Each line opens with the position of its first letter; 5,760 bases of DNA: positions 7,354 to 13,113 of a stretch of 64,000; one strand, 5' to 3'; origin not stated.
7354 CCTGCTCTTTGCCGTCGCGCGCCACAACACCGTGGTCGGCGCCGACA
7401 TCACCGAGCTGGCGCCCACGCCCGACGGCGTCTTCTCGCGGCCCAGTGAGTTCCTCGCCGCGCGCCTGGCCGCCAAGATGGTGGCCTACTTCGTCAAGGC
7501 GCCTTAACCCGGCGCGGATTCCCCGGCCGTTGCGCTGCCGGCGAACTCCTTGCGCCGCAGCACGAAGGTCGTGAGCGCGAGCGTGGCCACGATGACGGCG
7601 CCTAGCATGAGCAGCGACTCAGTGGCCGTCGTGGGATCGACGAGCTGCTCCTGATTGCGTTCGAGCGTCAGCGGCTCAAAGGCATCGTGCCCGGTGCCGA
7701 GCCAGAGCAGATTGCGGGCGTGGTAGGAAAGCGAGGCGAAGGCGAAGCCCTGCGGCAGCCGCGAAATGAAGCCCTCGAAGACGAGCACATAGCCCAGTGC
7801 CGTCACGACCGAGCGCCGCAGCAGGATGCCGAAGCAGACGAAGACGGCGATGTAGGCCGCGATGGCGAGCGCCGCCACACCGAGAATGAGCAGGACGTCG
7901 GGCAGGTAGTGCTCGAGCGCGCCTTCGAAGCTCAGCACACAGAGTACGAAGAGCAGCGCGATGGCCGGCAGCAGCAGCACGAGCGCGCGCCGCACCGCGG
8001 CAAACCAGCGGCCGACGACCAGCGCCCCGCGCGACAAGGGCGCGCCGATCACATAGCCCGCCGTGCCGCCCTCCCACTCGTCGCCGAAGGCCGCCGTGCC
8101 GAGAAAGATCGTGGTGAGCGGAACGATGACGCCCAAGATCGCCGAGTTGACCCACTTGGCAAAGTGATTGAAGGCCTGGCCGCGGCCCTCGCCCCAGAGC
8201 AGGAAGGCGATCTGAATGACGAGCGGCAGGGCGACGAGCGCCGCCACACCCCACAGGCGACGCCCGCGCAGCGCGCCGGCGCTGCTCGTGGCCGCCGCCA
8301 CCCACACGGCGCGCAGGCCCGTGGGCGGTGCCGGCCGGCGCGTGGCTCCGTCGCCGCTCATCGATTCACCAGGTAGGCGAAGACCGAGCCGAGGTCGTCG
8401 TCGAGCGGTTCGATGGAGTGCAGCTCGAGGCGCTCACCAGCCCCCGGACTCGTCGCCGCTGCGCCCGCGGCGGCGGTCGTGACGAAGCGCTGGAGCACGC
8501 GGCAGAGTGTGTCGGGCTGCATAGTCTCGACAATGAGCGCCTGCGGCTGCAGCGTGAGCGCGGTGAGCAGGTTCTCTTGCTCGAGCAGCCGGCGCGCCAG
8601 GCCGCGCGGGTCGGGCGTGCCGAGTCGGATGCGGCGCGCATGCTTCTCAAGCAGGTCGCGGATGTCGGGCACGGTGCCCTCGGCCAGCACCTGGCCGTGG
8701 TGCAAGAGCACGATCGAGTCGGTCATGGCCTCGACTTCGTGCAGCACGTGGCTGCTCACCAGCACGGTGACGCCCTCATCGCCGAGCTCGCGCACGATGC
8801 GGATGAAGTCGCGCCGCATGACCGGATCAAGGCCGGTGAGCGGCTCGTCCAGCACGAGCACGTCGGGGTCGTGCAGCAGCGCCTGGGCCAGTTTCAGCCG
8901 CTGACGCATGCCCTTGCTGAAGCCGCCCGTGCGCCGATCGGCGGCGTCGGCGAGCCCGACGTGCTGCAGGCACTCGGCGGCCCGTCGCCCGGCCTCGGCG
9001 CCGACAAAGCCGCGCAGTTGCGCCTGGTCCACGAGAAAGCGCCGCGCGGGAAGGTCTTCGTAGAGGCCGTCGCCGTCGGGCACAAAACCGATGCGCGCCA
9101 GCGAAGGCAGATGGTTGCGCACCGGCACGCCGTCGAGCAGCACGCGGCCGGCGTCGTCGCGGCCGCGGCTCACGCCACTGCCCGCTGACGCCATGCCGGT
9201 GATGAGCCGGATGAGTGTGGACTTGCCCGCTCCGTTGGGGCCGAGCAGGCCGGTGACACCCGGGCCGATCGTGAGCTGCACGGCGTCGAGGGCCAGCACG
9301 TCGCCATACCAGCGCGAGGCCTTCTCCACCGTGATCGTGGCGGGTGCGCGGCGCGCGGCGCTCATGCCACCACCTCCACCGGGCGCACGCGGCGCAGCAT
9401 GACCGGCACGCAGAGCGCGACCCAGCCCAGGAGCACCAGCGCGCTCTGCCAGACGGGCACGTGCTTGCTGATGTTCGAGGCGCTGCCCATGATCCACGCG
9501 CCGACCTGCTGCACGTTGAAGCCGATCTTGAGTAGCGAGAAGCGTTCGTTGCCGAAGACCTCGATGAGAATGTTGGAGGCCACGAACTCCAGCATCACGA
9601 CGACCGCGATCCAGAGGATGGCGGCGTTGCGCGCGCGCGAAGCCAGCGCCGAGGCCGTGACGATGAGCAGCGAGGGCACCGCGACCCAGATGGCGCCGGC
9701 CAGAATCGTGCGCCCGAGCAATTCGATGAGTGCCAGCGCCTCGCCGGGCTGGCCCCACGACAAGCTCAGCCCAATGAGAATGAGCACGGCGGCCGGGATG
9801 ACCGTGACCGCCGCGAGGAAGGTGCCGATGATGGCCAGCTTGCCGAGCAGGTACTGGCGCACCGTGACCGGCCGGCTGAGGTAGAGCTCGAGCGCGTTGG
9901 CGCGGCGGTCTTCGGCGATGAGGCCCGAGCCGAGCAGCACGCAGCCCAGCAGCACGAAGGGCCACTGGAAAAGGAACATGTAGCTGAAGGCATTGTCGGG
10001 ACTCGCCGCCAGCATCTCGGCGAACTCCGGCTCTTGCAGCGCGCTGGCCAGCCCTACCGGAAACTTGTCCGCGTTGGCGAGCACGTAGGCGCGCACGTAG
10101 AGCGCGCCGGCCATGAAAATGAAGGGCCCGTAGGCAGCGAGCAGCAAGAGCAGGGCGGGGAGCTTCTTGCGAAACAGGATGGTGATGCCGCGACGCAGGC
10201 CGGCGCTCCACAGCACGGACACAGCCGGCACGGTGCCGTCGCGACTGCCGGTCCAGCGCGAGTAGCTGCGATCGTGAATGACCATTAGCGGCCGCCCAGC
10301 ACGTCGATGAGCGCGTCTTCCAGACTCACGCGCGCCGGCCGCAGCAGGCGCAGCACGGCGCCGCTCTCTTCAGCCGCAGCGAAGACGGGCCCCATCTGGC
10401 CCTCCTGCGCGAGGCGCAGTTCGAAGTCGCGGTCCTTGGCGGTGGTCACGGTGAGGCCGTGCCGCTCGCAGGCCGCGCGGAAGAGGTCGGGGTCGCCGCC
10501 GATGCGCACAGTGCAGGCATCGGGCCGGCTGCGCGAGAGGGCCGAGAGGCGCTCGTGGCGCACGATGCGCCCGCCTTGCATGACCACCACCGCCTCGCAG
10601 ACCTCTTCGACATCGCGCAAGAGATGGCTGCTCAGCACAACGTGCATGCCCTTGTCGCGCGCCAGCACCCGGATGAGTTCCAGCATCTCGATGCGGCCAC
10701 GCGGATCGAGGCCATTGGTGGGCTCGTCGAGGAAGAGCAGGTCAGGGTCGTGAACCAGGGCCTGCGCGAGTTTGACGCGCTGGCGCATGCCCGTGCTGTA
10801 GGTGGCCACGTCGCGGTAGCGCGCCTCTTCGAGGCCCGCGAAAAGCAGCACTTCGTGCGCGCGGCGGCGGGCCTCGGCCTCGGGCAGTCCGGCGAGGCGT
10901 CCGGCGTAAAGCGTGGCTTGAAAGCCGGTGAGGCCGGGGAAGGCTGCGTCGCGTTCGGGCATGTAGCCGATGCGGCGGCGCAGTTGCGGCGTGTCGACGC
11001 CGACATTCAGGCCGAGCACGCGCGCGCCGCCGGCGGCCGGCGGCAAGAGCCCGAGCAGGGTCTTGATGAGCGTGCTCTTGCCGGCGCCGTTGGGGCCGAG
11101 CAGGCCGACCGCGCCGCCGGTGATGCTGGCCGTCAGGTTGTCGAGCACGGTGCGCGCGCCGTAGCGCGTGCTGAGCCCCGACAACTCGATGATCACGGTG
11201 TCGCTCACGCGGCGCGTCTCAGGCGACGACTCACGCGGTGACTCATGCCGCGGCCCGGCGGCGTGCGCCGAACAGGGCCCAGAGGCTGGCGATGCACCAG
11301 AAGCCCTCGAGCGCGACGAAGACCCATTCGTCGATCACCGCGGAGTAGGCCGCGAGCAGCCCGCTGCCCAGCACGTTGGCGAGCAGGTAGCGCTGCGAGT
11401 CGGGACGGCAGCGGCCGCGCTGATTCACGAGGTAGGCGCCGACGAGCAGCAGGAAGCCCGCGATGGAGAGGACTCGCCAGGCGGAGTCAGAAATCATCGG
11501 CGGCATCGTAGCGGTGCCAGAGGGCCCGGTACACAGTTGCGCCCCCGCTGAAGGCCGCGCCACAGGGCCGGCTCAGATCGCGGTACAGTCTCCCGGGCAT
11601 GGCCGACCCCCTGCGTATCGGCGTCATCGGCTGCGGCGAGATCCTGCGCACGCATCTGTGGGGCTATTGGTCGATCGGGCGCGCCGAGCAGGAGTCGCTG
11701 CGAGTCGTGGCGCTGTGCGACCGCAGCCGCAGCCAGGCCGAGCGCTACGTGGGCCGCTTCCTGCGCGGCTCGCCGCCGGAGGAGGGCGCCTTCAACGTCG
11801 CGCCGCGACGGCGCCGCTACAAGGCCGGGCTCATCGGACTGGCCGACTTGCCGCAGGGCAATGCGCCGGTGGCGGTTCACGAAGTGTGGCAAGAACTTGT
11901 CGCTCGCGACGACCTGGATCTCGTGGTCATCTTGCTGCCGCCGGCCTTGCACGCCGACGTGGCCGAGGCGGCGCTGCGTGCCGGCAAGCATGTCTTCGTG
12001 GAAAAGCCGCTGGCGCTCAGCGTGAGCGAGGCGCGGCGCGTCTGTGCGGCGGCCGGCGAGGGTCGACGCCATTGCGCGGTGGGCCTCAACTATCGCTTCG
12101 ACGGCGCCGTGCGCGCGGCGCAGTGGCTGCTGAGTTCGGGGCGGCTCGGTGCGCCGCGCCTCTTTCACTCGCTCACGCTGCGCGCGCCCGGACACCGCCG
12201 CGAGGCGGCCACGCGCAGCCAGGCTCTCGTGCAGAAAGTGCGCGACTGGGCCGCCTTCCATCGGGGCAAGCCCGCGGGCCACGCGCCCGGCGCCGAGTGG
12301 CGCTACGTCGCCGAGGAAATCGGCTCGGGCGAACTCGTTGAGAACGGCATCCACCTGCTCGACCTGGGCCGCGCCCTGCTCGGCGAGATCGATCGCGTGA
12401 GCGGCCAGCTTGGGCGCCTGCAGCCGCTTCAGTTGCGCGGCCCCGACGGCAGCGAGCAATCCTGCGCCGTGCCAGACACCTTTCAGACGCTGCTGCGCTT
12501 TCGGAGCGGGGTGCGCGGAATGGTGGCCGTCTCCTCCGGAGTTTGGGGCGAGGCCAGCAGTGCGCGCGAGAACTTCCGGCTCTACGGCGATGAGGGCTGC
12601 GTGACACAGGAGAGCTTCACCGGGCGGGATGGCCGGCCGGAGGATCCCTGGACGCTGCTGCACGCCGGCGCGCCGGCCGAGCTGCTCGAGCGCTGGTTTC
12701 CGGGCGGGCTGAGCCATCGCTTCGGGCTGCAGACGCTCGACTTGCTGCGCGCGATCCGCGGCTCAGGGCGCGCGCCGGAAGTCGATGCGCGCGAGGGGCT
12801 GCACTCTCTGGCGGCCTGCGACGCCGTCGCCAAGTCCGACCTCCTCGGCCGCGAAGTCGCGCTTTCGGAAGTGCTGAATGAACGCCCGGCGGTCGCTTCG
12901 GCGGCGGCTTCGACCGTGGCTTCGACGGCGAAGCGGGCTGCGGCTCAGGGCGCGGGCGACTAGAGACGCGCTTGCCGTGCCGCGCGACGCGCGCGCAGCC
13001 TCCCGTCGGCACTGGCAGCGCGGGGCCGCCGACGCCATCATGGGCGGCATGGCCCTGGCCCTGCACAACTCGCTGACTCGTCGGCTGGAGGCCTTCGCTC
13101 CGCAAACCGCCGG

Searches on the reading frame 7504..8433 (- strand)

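Call 33: search_protein_families(library=pfam, proteins=[window:7504-8433:-], max_evalue=0.0001)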
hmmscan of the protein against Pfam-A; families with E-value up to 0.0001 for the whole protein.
window:7504-8433:- (309 aa): 2 families
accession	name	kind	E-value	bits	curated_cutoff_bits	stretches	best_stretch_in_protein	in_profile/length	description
PF12679.13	ABC2_membrane_2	-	1.3e-10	41.4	27.2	1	55-296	12-282/283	ABC-2 family transporter protein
PF12730.13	ABC2_membrane_4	-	2.7e-06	27.9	27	1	62-218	18-174/179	ABC-2 family transporter protein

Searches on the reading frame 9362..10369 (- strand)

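Call 33: search_protein_families(library=pfam, proteins=[window:9362-10369:-], max_evalue=0.0001)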
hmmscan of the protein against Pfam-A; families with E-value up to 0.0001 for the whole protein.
window:9362-10369:- (335 aa): 2 families
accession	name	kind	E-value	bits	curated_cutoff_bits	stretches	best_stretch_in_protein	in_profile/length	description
PF12679.13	ABC2_membrane_2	-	5.5e-11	42.7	27.2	1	84-319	26-269/283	ABC-2 family transporter protein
PF12730.13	ABC2_membrane_4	-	3.1e-06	27.7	27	1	115-238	40-159/179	ABC-2 family transporter protein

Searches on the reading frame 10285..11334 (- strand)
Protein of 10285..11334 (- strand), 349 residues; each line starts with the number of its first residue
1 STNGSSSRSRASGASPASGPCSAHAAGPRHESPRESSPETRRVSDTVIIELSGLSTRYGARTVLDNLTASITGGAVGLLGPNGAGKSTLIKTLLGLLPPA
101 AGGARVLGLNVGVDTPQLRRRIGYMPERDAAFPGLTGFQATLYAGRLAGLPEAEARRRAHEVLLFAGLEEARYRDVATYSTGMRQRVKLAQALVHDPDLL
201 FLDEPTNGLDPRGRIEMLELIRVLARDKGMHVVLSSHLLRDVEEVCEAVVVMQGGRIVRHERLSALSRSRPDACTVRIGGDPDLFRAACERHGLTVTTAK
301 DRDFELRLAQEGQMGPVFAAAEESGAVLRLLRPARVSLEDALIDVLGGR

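Call 33: search_protein_families(library=pfam, proteins=[window:10285-11334:-], max_evalue=0.0001)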
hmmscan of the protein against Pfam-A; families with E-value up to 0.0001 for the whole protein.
window:10285-11334:- (349 aa): 2 families
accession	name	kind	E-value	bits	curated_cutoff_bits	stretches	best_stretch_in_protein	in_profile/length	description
PF00005.33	ABC_tran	-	3.6e-28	99.3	25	1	73-207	11-137/137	ABC transporter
PF13304.12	AAA_21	-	8.8e-12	46.1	27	1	171-237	230-298/304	AAA domain, putative AbiEii toxin, Type IV TA system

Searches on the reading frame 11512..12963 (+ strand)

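Call 33: search_protein_families(library=pfam, proteins=[window:11512-12963:+], max_evalue=0.0001)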
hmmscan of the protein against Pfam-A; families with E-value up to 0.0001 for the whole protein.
window:11512-12963:+ (483 aa): 3 families
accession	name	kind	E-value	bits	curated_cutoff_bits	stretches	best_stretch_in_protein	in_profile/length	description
PF01408.29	GFO_IDH_MocA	-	4.5e-21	76.2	24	1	34-191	1-119/120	Oxidoreductase family, NAD-binding Rossmann fold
PF22725.1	GFO_IDH_MocA_C3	-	1.4e-17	64.3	27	1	248-364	22-123/124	GFO/IDH/MocA C-terminal domain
PF02894.22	GFO_IDH_MocA_C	-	4e-14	53.4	22.9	1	255-451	24-218/218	Oxidoreductase family, C-terminal alpha/beta domain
